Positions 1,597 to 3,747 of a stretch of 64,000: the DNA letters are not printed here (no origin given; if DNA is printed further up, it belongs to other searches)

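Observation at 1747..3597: Rosetta-stone fusion: ketopantoate-reductase-like NAD(P)H domain fused to a dehydratase/reductase activase ATPase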

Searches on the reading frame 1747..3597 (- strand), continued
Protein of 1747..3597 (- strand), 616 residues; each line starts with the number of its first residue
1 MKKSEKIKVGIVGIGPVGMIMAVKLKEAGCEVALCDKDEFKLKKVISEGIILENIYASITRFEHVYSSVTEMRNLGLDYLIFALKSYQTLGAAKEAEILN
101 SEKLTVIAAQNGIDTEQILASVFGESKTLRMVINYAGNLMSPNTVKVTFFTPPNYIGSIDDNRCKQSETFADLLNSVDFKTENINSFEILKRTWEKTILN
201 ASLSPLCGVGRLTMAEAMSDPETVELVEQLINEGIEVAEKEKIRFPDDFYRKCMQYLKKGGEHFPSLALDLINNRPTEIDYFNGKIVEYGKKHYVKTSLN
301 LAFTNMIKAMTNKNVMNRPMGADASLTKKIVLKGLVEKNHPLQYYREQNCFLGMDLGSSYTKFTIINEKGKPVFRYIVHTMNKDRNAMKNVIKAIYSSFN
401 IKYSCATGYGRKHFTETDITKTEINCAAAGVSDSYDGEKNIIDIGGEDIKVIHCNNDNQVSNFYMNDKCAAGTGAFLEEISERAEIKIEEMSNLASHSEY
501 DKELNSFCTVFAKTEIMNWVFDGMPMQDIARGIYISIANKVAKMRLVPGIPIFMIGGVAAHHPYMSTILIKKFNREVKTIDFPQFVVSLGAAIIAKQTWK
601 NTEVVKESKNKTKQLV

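Call 20: find_encoding_contigs(protein=P0117, flank=10000, max_places=1)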
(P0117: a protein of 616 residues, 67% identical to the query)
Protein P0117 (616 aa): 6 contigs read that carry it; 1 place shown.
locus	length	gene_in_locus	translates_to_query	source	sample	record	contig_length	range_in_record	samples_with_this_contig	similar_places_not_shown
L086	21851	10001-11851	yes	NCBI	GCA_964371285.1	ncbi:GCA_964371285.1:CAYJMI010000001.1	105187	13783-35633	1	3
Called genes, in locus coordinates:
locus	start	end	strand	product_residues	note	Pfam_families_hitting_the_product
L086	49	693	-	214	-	PF12804:NTP_transf_3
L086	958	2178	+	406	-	PF06050:HGD-D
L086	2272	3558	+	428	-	PF06050:HGD-D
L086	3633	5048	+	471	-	PF00370:FGGY_N (faint), PF01869:BcrAD_BadFG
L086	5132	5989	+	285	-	PF01869:BcrAD_BadFG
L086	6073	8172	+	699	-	PF02629:CoA_binding, PF13380:CoA_binding_2, PF19045:Ligase_CoA_2 (faint), PF13607:Succ_CoA_lig, PF13549:ATP-grasp_5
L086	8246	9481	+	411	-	PF06050:HGD-D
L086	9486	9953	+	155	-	-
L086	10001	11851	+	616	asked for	PF01210:NAD_Gly3P_dh_N (weak), PF02558:ApbA, PF03446:NAD_binding_2 (weak), PF08546:ApbA_C, PF01869:BcrAD_BadFG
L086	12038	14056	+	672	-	PF02737:3HCDH_N, PF00725:3HCDH (faint), PF00378:ECH_1, PF16113:ECH_2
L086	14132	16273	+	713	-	PF05378:Hydant_A_N, PF01968:Hydantoinase_A, PF19278:Hydant_A_C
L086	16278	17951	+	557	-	PF02538:Hydantoinase_B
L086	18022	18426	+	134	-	PF01042:Ribonuc_L-PSP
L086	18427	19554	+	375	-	PF02771:Acyl-CoA_dh_N, PF02770:Acyl-CoA_dh_M, PF00441:Acyl-CoA_dh_1, PF08028:Acyl-CoA_dh_2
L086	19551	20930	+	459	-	PF08545:ACP_syn_III (weak), PF01796:OB_ChsH2_C (weak)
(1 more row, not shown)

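Call 27: search_protein_representatives(protein=window:1747-3597:-)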
Query: 616 residues. Proteins with E-value up to 0.001 (for the whole library): 9698; up to 1e-10: 3978; up to 1e-30: 454. The best 150 are listed.
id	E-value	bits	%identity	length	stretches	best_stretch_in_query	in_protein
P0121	1.3e-216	737.0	55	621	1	5-613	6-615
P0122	9.8e-147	506.3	46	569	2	6-310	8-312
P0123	6.8e-133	460.6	56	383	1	74-457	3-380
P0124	8.7e-128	443.7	39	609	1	8-600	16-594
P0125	1.5e-96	340.6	50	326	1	3-318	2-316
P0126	7.6e-80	285.4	53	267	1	350-598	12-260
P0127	3.9e-76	273.2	45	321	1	4-313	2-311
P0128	4.3e-76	273.0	49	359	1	8-286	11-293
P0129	2.1e-70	254.2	62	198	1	420-601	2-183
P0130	6.6e-69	249.3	42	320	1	6-310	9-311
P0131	5.0e-61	223.3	40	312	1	8-310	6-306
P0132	3.3e-60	220.6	37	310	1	4-309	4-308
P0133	8.6e-58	212.6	35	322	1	8-310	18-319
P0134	3.9e-57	210.4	36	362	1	7-312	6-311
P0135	3.6e-55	204.0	54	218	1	3-180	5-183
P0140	6.0e-53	196.6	36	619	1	5-315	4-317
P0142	1.7e-52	195.1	34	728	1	6-326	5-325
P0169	5.8e-45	170.2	37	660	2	7-300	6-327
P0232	5.0e-39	150.6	38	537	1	350-597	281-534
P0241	2.1e-38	148.6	38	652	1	350-596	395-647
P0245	2.9e-38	148.1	36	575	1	315-601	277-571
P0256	6.4e-38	147.0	37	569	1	348-598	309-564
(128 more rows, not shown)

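Call 28: search_protein_families(library=pfam, proteins=[P0121, P0122, P0124, P0140, P0142, P0169, P0245, P0256, P0232, P0241], max_evalue=0.0001)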
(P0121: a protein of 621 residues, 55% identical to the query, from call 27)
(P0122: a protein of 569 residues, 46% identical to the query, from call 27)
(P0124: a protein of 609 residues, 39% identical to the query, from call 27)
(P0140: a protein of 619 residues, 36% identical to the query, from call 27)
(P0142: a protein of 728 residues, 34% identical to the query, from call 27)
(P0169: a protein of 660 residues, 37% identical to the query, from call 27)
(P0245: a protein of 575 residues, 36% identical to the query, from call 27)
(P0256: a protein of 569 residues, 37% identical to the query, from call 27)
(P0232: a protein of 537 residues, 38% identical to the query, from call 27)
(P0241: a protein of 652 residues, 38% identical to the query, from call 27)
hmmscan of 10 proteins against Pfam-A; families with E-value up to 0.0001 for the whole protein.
P0121 (621 aa): 4 families
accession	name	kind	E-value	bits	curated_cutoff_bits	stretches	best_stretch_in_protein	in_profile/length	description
PF01869.26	BcrAD_BadFG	-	3e-31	109.4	31.5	1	353-596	1-271/271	BadF/BadG/BcrA/BcrD ATPase family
PF08546.17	ApbA_C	-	2.4e-29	102.7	22.7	1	190-311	2-124/125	Ketopantoate reductase PanE/ApbA C terminal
PF02558.23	ApbA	-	7.2e-23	81.3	22.2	1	10-157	1-145/150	Ketopantoate reductase PanE/ApbA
PF02254.24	TrkA_N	-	1.7e-06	28.8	23.8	1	10-93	1-78/116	TrkA-N domain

P0122 (569 aa): 7 families
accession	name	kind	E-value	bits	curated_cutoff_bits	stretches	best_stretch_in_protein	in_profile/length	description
PF01869.26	BcrAD_BadFG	-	1.4e-33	117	31.5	1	322-564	1-271/271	BadF/BadG/BcrA/BcrD ATPase family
PF08546.17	ApbA_C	-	7.3e-32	110.8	22.7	1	191-312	2-124/125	Ketopantoate reductase PanE/ApbA C terminal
PF02558.23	ApbA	-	2.6e-18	66.5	22.2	1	11-151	1-139/150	Ketopantoate reductase PanE/ApbA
PF03721.20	UDPG_MGDP_dh_N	-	4e-08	33.5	27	1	10-89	2-87/187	UDP-glucose/GDP-mannose dehydrogenase family, NAD binding domain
PF03807.23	F420_oxidored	-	3.1e-06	28.1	21.6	1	10-110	1-91/94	NADP oxidoreductase coenzyme F420-dependent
PF01210.29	NAD_Gly3P_dh_N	-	2.7e-05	24.6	23.1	1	10-123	1-107/158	NAD-dependent glycerol-3-phosphate dehydrogenase N-terminus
PF03446.21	NAD_binding_2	-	8.8e-05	23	21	0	10-73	1-65/161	NAD binding domain of 6-phosphogluconate dehydrogenase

P0124 (609 aa): 5 families
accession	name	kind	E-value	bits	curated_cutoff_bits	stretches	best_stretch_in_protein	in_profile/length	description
PF01869.26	BcrAD_BadFG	-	9.4e-32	111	31.5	1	345-589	1-271/271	BadF/BadG/BcrA/BcrD ATPase family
PF08546.17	ApbA_C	-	1.9e-28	99.7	22.7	1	199-321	1-124/125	Ketopantoate reductase PanE/ApbA C terminal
PF02558.23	ApbA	-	5.2e-18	65.5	22.2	1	17-157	1-137/150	Ketopantoate reductase PanE/ApbA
PF03807.23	F420_oxidored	-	3.4e-05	24.8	21.6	1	16-108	1-80/94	NADP oxidoreductase coenzyme F420-dependent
PF02826.25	2-Hacid_dh_C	-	6e-05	22.9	25.1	0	7-59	29-81/178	D-isomer specific 2-hydroxyacid dehydrogenase, NAD binding domain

P0140 (619 aa): 6 families
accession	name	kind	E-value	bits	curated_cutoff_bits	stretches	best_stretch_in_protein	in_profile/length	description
PF00378.25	ECH_1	-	1.2e-68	231.6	27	1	372-618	2-250/251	Enoyl-CoA hydratase/isomerase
PF08546.17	ApbA_C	-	8.9e-31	107.3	22.7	1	187-309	1-124/125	Ketopantoate reductase PanE/ApbA C terminal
PF16113.10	ECH_2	-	1.7e-30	107.1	27.2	1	377-549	2-180/335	Enoyl-CoA hydratase/isomerase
PF02558.23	ApbA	-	1.7e-23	83.3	22.2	1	8-150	1-139/150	Ketopantoate reductase PanE/ApbA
PF03721.20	UDPG_MGDP_dh_N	-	2.8e-06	27.5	27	1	7-100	2-100/187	UDP-glucose/GDP-mannose dehydrogenase family, NAD binding domain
PF01210.29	NAD_Gly3P_dh_N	-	5.2e-06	26.9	23.1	1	7-117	1-109/158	NAD-dependent glycerol-3-phosphate dehydrogenase N-terminus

P0142 (728 aa): 7 families
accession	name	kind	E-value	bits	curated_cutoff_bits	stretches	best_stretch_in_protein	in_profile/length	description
PF06050.19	HGD-D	-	2.5e-64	218.5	28.4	1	361-724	3-342/342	2-hydroxyglutaryl-CoA dehydratase, D-component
PF08546.17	ApbA_C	-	5.6e-26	91.8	22.7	1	185-307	1-124/125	Ketopantoate reductase PanE/ApbA C terminal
PF02558.23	ApbA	-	2.1e-22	79.8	22.2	1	9-158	2-148/150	Ketopantoate reductase PanE/ApbA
PF03721.20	UDPG_MGDP_dh_N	-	6.9e-08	32.7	27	1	7-53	2-48/187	UDP-glucose/GDP-mannose dehydrogenase family, NAD binding domain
PF01210.29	NAD_Gly3P_dh_N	-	2.4e-05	24.8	23.1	1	9-115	3-109/158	NAD-dependent glycerol-3-phosphate dehydrogenase N-terminus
PF03446.21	NAD_binding_2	-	2.8e-05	24.6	21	1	9-85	3-65/161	NAD binding domain of 6-phosphogluconate dehydrogenase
PF02737.24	3HCDH_N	-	6.4e-05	23.4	22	1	8-94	2-89/180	3-hydroxyacyl-CoA dehydrogenase, NAD binding domain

P0169 (660 aa): 3 families
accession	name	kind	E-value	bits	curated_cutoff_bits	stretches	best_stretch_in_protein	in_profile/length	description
PF08546.17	ApbA_C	-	4.4e-23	82.4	22.7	1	217-329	3-116/125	Ketopantoate reductase PanE/ApbA C terminal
PF02558.23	ApbA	-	2.2e-06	27.8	22.2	1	8-148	1-121/150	Ketopantoate reductase PanE/ApbA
PF01869.26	BcrAD_BadFG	-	9.5e-05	22.5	31.5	0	470-612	124-257/271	BadF/BadG/BcrA/BcrD ATPase family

P0245 (575 aa): 2 families
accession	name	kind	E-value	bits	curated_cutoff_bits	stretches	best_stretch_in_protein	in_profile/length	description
PF01869.26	BcrAD_BadFG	-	1.8e-57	195.4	31.5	1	317-565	2-271/271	BadF/BadG/BcrA/BcrD ATPase family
PF06050.19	HGD-D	-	2.1e-24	87.2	28.4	2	167-297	192-340/342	2-hydroxyglutaryl-CoA dehydratase, D-component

P0256 (569 aa): 2 families
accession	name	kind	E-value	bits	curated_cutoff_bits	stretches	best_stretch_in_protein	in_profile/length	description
PF01869.26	BcrAD_BadFG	-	4.3e-60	204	31.5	1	313-561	1-271/271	BadF/BadG/BcrA/BcrD ATPase family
PF06050.19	HGD-D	-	3.7e-33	116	28.4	2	137-279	190-340/342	2-hydroxyglutaryl-CoA dehydratase, D-component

P0232 (537 aa): 4 families
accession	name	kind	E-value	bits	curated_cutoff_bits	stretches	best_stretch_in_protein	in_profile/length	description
PF01869.26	BcrAD_BadFG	-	2.6e-59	201.4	31.5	1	284-532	2-271/271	BadF/BadG/BcrA/BcrD ATPase family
PF06050.19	HGD-D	-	1.4e-29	104.2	28.4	2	119-265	192-342/342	2-hydroxyglutaryl-CoA dehydratase, D-component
PF02782.22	FGGY_C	-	2.9e-06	27.6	27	1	464-533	126-195/198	FGGY family of carbohydrate kinases, C-terminal domain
PF22521.2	HypF_C_2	-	1.7e-05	25.2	27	1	450-517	154-225/241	Carbamoyltransferase, Kae1-like Domain, second subdomain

P0241 (652 aa): 2 families
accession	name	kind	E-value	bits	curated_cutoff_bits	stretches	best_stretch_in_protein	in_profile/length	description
PF06050.19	HGD-D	-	1.2e-73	249.1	28.4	1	45-376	1-342/342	2-hydroxyglutaryl-CoA dehydratase, D-component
PF01869.26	BcrAD_BadFG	-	1.1e-61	209.2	31.5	1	397-646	1-271/271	BadF/BadG/BcrA/BcrD ATPase family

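Call 29: find_encoding_contigs(protein=P0124, flank=10000, max_places=3)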
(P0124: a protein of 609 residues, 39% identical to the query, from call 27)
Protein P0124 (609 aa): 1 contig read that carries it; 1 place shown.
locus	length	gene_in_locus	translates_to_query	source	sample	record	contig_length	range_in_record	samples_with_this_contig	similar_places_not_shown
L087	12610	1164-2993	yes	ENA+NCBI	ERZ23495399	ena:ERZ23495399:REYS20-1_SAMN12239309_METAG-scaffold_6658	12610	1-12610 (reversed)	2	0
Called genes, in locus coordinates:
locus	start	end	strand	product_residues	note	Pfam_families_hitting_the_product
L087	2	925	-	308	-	?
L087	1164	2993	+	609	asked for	PF02558:ApbA, PF08546:ApbA_C, PF01869:BcrAD_BadFG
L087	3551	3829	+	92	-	-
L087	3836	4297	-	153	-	PF01592:NifU_N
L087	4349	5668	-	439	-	PF00266:Aminotran_5, PF00155:Aminotran_1_2, PF01212:Beta_elim_lyase, PF01053:Cys_Met_Meta_PP (weak)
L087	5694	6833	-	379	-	PF07690:MFS_1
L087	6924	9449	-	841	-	PF02861:Clp_N, PF13191:AAA_16 (weak), PF00004:AAA, PF17871:AAA_lid_9, PF02151:UVR, PF07724:AAA_2, PF07728:AAA_5, PF10431:ClpB_D2-small, +9 more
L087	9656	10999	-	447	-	PF00344:SecY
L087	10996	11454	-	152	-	PF00828:Ribosomal_L27A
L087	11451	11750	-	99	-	PF00327:Ribosomal_L30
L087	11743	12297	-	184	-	PF00333:Ribosomal_S5, PF03719:Ribosomal_S5_C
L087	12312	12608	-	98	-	?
